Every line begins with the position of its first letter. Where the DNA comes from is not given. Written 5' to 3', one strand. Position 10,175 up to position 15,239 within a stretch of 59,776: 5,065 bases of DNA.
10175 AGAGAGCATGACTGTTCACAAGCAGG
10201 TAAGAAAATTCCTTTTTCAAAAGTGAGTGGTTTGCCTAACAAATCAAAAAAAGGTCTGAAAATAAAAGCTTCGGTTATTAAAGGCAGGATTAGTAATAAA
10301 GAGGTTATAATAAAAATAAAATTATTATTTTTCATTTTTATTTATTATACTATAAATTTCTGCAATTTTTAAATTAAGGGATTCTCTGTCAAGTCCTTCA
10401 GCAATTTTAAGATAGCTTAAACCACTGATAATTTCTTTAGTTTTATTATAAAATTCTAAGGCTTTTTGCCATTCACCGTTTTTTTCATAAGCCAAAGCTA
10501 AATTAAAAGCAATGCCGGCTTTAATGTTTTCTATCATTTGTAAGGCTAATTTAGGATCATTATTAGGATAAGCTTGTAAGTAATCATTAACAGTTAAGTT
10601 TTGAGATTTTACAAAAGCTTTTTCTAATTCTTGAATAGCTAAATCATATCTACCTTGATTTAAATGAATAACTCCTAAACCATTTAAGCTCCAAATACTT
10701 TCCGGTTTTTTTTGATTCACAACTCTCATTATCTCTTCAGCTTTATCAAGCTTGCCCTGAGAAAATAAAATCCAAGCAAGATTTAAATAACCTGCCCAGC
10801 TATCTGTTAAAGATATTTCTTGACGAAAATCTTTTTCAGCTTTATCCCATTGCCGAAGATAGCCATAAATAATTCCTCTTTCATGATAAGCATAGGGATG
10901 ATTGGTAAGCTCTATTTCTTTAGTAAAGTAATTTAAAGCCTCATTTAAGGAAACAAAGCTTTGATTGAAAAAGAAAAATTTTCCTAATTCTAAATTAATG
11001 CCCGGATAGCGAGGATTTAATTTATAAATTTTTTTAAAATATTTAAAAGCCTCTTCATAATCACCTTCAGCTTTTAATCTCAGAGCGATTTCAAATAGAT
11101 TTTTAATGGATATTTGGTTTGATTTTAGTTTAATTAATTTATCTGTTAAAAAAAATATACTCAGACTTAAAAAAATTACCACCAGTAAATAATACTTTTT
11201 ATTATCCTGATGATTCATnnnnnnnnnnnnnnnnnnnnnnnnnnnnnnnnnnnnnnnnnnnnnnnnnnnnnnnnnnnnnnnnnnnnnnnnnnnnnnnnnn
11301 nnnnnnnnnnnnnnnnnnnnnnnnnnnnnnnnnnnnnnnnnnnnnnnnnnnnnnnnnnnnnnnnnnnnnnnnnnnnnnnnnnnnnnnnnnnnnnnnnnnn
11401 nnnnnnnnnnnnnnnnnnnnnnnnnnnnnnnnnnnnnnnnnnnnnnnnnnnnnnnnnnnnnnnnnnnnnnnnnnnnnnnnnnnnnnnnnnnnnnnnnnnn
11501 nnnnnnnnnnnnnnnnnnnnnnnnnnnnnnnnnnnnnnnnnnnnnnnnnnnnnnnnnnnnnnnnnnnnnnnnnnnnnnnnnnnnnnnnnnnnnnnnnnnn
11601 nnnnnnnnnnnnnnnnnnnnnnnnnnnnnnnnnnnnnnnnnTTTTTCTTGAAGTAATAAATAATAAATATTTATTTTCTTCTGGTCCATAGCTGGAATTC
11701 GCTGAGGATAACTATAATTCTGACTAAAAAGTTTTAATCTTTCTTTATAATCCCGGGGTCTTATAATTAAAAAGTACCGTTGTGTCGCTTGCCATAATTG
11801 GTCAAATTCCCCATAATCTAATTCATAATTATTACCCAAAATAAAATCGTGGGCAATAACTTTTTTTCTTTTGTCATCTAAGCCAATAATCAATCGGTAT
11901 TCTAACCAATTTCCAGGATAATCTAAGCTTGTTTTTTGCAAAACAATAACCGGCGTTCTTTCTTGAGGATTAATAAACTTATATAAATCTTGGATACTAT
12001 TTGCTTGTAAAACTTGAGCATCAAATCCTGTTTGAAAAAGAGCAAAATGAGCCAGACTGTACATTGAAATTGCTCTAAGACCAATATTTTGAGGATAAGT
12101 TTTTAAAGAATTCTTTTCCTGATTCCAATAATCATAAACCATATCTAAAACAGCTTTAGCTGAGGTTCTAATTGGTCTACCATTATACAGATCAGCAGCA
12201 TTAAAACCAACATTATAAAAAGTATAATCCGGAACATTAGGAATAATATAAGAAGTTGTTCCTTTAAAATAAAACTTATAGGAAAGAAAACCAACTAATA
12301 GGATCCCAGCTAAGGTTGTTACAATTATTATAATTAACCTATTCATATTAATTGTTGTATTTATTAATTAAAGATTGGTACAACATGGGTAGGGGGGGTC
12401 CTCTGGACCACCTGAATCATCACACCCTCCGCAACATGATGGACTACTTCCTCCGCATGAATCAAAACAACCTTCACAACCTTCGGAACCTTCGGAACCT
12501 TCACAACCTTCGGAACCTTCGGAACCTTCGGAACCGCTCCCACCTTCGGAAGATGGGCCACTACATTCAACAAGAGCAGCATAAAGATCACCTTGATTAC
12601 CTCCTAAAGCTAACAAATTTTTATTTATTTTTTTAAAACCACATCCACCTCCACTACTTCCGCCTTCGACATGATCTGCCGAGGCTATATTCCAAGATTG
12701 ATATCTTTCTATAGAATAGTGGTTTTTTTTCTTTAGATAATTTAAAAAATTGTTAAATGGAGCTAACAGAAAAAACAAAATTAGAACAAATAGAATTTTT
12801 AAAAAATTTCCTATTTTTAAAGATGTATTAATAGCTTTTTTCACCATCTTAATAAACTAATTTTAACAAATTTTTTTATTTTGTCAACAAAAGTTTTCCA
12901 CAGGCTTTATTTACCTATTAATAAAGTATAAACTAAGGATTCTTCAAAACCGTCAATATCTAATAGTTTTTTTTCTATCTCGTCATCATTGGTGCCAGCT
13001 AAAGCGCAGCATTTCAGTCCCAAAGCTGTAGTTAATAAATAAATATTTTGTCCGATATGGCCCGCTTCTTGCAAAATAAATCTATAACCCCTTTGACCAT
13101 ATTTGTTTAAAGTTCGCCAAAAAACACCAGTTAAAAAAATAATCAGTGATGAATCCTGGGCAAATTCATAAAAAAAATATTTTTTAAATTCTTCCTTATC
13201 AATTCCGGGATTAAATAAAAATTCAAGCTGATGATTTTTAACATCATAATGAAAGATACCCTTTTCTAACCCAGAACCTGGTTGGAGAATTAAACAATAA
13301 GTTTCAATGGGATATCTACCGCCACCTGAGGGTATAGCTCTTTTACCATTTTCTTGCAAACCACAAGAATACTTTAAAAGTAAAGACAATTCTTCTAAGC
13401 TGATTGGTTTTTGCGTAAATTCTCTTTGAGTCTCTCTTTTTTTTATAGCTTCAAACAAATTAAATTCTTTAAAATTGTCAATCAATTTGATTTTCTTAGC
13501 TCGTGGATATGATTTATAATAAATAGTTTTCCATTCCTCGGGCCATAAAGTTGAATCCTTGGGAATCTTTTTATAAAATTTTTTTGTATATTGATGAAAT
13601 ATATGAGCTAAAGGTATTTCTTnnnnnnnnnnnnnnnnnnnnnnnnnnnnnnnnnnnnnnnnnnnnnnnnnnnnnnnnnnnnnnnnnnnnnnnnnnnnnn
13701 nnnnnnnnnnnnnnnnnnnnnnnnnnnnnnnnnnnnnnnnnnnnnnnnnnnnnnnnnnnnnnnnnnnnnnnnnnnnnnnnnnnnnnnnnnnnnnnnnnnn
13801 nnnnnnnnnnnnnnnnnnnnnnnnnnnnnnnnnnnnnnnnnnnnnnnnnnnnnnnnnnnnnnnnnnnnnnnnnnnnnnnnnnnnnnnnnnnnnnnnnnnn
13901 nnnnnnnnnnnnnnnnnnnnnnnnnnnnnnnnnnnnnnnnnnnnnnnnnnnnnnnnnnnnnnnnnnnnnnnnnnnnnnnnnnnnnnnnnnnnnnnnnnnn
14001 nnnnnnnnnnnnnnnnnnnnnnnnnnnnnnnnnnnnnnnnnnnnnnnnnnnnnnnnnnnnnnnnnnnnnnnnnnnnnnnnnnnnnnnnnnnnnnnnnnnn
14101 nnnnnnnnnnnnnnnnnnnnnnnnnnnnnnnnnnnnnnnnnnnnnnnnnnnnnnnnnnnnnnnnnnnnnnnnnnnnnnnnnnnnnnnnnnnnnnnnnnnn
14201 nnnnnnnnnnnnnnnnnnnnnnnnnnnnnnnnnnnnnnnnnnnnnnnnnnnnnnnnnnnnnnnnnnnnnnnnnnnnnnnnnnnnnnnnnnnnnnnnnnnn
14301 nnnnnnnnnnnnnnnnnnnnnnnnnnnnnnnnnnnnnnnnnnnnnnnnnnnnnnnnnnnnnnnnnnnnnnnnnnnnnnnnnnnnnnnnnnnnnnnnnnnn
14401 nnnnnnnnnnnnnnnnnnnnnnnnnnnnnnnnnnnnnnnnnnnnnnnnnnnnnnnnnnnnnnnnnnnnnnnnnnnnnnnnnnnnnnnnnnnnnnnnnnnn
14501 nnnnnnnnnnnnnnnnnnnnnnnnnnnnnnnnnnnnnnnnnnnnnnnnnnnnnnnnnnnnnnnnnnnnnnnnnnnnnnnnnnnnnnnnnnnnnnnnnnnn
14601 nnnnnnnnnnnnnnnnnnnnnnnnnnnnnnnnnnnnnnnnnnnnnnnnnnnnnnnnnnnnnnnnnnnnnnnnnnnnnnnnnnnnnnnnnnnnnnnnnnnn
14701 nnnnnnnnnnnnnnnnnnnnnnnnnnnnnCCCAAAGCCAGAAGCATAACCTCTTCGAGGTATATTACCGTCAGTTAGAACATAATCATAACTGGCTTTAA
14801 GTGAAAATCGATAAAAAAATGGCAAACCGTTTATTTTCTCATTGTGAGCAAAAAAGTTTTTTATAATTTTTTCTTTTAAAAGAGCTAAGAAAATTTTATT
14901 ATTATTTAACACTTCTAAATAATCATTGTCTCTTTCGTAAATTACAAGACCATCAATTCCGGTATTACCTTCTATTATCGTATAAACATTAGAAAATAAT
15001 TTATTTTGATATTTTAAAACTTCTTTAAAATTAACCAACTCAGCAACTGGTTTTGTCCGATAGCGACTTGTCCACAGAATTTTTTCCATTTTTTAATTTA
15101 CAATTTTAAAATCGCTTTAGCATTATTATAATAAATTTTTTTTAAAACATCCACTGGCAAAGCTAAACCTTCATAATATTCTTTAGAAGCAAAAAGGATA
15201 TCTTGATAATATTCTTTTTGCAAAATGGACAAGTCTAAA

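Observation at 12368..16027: Amidohydrolase, YcaO and SagB-type dehydrogenase module with a Cys/Ser/Gly-rich substrate gene, embedded inside a type IV pilus operon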

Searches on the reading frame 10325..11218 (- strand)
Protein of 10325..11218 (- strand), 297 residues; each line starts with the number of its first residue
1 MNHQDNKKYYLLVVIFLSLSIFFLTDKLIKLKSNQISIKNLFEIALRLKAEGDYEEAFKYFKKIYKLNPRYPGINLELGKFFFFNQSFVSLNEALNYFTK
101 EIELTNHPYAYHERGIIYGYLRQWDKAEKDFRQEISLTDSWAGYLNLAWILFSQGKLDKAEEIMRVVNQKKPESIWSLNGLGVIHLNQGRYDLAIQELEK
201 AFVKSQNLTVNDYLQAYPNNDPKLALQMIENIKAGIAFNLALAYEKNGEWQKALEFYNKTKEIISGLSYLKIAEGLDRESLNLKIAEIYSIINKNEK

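Call 4: search_protein_families(library=pfam, proteins=[window:10325-11218:-], max_evalue=0.01)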
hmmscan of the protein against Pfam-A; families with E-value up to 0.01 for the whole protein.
window:10325-11218:- (297 aa): 25 families
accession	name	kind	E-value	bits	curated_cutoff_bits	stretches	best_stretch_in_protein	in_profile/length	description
PF07719.23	TPR_2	-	2.3e-26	90.1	27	4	237-259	4-26/34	Tetratricopeptide repeat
PF00515.34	TPR_1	-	6.1e-23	80.1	27.8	3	238-262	5-29/34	Tetratricopeptide repeat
PF13424.12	TPR_12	-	2.4e-18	66.5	30.1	2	158-201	27-71/77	Tetratricopeptide repeat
PF13432.12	TPR_16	-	2.8e-17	63.2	32.7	1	114-167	3-57/65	Tetratricopeptide repeat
PF14559.12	TPR_19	-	2.5e-16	60.2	25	2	151-201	1-51/68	Tetratricopeptide repeat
PF13428.12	TPR_14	-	1.7e-15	56.4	23.5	1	43-80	6-43/44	Tetratricopeptide repeat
PF13374.12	TPR_10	-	3.1e-15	56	27.5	0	176-203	3-30/42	Tetratricopeptide repeat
PF13181.12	TPR_8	-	2.2e-14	52.8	25.7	1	42-70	5-33/34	Tetratricopeptide repeat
PF13431.12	TPR_17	-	5.9e-13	48.4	24.4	0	171-196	9-34/34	Tetratricopeptide repeat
PF13176.12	TPR_7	-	3.4e-12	45.8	27.9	1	238-257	3-22/36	Tetratricopeptide repeat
PF13174.12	TPR_6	-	2.8e-10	40.6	26.3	0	238-259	4-25/33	Tetratricopeptide repeat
PF12895.13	ANAPC3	-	3.8e-10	40.4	27.2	0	147-201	29-82/82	Anaphase-promoting complex, cyclosome, subunit 3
PF07721.20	TPR_4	-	1.5e-06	28.7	27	0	143-165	3-25/26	Tetratricopeptide repeat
PF24575.1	TPR_Slam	-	3.4e-06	27.8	35.2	1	45-88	54-97/104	Surface lipoprotein assembly modifier, N-terminal TPR repeats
PF13371.12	TPR_9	-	4.2e-06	27.1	35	0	106-133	27-54/73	Tetratricopeptide repeat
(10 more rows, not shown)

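Call 5: search_protein_families(library=ncbifam, proteins=[window:10325-11218:-], max_evalue=0.01)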
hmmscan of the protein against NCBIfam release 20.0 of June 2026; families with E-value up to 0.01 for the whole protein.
window:10325-11218:- (297 aa): 18 families
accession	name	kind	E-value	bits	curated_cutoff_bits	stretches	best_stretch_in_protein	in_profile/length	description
TIGR02917.1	PEP_TPR_lipo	equivalog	1.3e-11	43.2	312.2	1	105-263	462-630/899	XrtA/PEP-CTERM system TPR-repeat protein PrsT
TIGR02521.1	type_IV_pilW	equivalog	1.8e-11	44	154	1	107-205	64-165/234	type IV pilus biogenesis/stability protein PilW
NF040959.1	MamA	equivalog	7.5e-11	41.9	200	2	145-263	75-202/204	magnetosome protein MamA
NF002725.1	PRK02603.1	equivalog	1.3e-10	41.5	143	1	212-261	50-99/173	photosystem I assembly protein Ycf3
NF033762.1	social_mot_Tgl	equivalog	1.7e-09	37.4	225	1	39-199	32-194/252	social motility TPR repeat lipoprotein Tgl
TIGR02552.1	LcrH_SycD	equivalog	1.4e-08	34.6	104.8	0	36-137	16-115/136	SycD/LcrH family type III secretion system chaperone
NF008391.2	PRK11189.1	equivalog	1.9e-08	34.2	250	1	102-205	59-163/297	lipoprotein NlpI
NF033758.1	gliding_GltE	equivalog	1.4e-07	30.8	225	1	106-201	220-316/411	adventurous gliding motility TPR repeat lipoprotein GltE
TIGR00990.1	3a0801s09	subfamily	1.1e-06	27.6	757.25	1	51-202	344-494/615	mitochondrial import receptor subunit TOM70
TIGR04510.1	mod_pep_cyc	subfamily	4.2e-06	25.6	400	1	44-208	404-569/814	putative peptide modification system cyclase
NF047558.1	TPR_END_plus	domain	5.5e-06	26.2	32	0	51-71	12-32/56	TPR end-of-group domain-containing protein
NF052415.1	T3SS_chap_SctY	equivalog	1.4e-05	25.5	70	1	147-203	12-68/106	type III secretion apparatus assembly chaperone SctY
NF033920.0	C39_PA2778_fam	equivalog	3.8e-05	23.2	150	0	120-167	202-250/255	PA2778 family cysteine peptidase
NF052400.1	M48_BAM_BepA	equivalog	5.8e-05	22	570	1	142-211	309-380/483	beta-barrel assembly-enhancing protease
TIGR00540.1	TPR_hemY_coli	hypoth_equivalog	0.00083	18.2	142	0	117-165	335-383/385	heme biosynthesis-associated TPR protein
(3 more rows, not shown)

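Call 84: search_protein_families(library=ncbifam, proteins=[window:10325-11218:-], max_evalue=0.01)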
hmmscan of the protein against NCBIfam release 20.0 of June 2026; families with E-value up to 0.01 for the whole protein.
window:10325-11218:- (297 aa): 18 families
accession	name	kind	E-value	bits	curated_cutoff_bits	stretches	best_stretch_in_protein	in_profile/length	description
TIGR02917.1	PEP_TPR_lipo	equivalog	1.3e-11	43.2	312.2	1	105-263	462-630/899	XrtA/PEP-CTERM system TPR-repeat protein PrsT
TIGR02521.1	type_IV_pilW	equivalog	1.8e-11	44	154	1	107-205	64-165/234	type IV pilus biogenesis/stability protein PilW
NF040959.1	MamA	equivalog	7.5e-11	41.9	200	2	145-263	75-202/204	magnetosome protein MamA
NF002725.1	PRK02603.1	equivalog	1.3e-10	41.5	143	1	212-261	50-99/173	photosystem I assembly protein Ycf3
NF033762.1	social_mot_Tgl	equivalog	1.7e-09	37.4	225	1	39-199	32-194/252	social motility TPR repeat lipoprotein Tgl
TIGR02552.1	LcrH_SycD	equivalog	1.4e-08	34.6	104.8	0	36-137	16-115/136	SycD/LcrH family type III secretion system chaperone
NF008391.2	PRK11189.1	equivalog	1.9e-08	34.2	250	1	102-205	59-163/297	lipoprotein NlpI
NF033758.1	gliding_GltE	equivalog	1.4e-07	30.8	225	1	106-201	220-316/411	adventurous gliding motility TPR repeat lipoprotein GltE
TIGR00990.1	3a0801s09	subfamily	1.1e-06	27.6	757.25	1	51-202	344-494/615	mitochondrial import receptor subunit TOM70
TIGR04510.1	mod_pep_cyc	subfamily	4.2e-06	25.6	400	1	44-208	404-569/814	putative peptide modification system cyclase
NF047558.1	TPR_END_plus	domain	5.5e-06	26.2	32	0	51-71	12-32/56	TPR end-of-group domain-containing protein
NF052415.1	T3SS_chap_SctY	equivalog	1.4e-05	25.5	70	1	147-203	12-68/106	type III secretion apparatus assembly chaperone SctY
NF033920.0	C39_PA2778_fam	equivalog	3.8e-05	23.2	150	0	120-167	202-250/255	PA2778 family cysteine peptidase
NF052400.1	M48_BAM_BepA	equivalog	5.8e-05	22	570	1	142-211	309-380/483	beta-barrel assembly-enhancing protease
TIGR00540.1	TPR_hemY_coli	hypoth_equivalog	0.00083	18.2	142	0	117-165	335-383/385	heme biosynthesis-associated TPR protein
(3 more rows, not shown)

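Call 102: search_protein_families(library=padloc, proteins=[window:10325-11218:-], max_evalue=0.001)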
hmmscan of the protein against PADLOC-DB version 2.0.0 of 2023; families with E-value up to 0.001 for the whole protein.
window:10325-11218:- (297 aa): 0 families

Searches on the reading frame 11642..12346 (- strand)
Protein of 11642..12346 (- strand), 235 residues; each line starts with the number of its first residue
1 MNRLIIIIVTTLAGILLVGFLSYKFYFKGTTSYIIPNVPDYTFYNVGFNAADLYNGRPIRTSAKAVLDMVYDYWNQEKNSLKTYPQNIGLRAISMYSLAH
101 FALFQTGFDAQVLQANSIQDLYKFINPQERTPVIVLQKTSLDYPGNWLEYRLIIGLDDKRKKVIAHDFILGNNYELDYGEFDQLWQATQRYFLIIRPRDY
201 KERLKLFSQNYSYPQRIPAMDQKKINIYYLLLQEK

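Call 105: search_protein_representatives(protein=window:11642-12346:-)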
Query: 235 residues. Proteins with E-value up to 0.001 (for the whole library): 240; up to 1e-10: 96; up to 1e-30: 3. The best 150 are listed.
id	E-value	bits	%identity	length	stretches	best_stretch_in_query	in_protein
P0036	2.6e-93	328.0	67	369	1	1-235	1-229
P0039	2.7e-46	174.2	43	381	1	8-225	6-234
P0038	5.2e-45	170.0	52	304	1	69-227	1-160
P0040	1.8e-25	106.1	37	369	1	12-222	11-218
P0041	1.4e-22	96.6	34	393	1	4-221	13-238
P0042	9.6e-22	93.9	36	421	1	5-222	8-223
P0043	1.0e-20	90.5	34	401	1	32-222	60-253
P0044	4.3e-20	88.4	35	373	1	4-222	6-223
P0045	1.5e-19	86.7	31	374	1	7-222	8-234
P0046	1.6e-19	86.6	33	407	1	7-221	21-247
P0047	1.8e-19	86.4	29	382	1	7-227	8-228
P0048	2.0e-19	86.3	29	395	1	4-223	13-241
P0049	6.1e-19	84.7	33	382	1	5-222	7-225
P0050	1.3e-18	83.6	32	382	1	15-216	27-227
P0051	3.6e-18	82.2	32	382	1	8-215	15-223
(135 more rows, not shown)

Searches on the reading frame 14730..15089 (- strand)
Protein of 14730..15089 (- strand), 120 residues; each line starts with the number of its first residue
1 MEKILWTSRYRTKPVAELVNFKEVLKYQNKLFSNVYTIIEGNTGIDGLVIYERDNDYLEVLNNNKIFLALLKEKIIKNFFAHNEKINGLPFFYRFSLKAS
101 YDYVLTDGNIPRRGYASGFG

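Call 97: search_protein_families(library=pfam, proteins=[window:14730-15089:-], max_evalue=5)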
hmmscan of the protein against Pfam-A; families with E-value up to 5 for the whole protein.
seq(120 aa): 0 families
